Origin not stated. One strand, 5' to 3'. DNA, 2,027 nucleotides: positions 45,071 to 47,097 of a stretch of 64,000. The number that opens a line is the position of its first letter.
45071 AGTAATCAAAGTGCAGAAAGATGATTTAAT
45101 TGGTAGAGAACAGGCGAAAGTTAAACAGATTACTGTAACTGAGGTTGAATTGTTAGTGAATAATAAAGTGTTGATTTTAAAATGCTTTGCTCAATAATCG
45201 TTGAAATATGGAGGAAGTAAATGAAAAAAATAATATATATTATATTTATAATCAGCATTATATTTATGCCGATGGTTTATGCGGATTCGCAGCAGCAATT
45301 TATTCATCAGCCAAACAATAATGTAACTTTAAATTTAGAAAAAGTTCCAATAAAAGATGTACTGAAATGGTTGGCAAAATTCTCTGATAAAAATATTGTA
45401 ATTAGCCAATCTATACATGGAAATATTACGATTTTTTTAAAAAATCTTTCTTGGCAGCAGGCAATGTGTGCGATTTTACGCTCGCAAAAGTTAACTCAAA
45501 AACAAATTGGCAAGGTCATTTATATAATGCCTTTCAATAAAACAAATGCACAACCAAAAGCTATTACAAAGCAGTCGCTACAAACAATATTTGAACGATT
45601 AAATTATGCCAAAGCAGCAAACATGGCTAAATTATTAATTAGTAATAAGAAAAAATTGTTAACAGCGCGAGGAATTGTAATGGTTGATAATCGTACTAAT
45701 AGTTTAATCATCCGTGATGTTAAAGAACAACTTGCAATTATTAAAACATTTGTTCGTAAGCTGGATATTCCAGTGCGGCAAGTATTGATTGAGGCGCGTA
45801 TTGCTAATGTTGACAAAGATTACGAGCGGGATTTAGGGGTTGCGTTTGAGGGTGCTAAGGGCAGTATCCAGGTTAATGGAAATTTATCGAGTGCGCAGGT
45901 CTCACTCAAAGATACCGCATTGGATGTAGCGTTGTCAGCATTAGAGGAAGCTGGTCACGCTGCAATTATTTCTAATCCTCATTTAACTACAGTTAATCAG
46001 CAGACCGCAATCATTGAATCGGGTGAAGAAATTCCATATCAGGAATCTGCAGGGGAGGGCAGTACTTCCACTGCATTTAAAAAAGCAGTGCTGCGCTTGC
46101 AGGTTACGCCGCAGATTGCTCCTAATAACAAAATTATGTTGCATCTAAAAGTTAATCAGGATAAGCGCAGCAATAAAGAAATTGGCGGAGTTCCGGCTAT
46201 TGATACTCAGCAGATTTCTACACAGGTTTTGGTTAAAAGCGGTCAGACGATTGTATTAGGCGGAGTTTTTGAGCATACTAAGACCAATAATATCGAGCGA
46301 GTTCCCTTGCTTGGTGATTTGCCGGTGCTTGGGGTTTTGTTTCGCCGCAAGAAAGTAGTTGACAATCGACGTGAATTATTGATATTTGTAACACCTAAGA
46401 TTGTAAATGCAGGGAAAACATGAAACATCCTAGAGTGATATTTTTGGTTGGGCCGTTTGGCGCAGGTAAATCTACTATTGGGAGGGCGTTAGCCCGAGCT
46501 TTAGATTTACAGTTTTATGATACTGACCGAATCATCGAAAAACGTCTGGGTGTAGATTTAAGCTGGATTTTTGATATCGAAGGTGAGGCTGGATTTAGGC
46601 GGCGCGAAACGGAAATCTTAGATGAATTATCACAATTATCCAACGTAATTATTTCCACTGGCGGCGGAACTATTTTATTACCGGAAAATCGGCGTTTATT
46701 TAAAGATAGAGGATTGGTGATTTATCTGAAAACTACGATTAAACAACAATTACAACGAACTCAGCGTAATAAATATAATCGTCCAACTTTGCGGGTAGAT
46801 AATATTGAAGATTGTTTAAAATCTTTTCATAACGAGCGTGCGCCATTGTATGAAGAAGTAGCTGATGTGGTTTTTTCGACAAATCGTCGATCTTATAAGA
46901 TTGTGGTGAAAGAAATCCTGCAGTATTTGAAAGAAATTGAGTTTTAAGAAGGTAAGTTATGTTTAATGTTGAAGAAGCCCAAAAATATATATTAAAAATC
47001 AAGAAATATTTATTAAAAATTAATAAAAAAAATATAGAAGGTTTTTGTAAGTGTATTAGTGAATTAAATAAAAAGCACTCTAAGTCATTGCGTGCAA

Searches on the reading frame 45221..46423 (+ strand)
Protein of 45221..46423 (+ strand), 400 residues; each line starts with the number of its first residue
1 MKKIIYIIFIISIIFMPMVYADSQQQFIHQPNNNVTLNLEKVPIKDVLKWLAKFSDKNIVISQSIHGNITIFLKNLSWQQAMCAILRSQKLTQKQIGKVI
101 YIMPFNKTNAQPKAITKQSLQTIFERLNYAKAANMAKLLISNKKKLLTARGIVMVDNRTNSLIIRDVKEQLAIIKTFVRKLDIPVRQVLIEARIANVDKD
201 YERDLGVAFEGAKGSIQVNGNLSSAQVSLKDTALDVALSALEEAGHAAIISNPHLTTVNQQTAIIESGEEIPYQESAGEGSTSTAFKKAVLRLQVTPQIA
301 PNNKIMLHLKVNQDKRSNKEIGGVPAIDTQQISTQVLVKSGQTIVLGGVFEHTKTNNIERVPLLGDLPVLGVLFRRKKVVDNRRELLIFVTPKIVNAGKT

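Call 34: search_protein_families(library=pfam, proteins=[window:45221-46423:+], max_evalue=0.0001)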
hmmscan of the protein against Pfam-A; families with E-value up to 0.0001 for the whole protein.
window:45221-46423:+ (400 aa): 4 families
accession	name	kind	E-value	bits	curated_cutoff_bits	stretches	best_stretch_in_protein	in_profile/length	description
PF00263.26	Secretin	-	6.2e-49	166.3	27.5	1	240-395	1-168/169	Bacterial type II and III secretion system protein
PF03958.22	Secretin_N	-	1.9e-12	47.6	28.2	1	126-187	5-69/69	Bacterial type II/III secretion system short domain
PF21305.2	type_II_gspD_N0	-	3.9e-07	30.3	27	1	37-81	1-45/71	GspD-like, N0 domain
PF07660.19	STN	-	7.8e-05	22.8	28.4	0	58-104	2-51/52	Secretin and TonB N terminus short domain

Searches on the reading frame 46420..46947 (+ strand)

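Call 34: search_protein_families(library=pfam, proteins=[window:46420-46947:+], max_evalue=0.0001)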
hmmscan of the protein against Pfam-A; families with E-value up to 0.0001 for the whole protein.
window:46420-46947:+ (175 aa): 5 families
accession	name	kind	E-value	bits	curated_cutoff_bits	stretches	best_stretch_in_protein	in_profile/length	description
PF01202.28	SKI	-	2.4e-50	171.2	22.1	1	14-170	2-158/159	Shikimate kinase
PF13238.12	AAA_18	-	4.8e-08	33.9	29.4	1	7-128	1-121/128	AAA domain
PF13189.12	Cytidylate_kin2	-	3.8e-07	30.9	28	0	7-40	2-34/176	Cytidylate kinase-like family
PF02224.24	Cytidylate_kin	-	3.5e-05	24.1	26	0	9-37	3-31/211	Cytidylate kinase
PF13401.12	AAA_22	-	5.9e-05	23.8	27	0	3-133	4-96/130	AAA domain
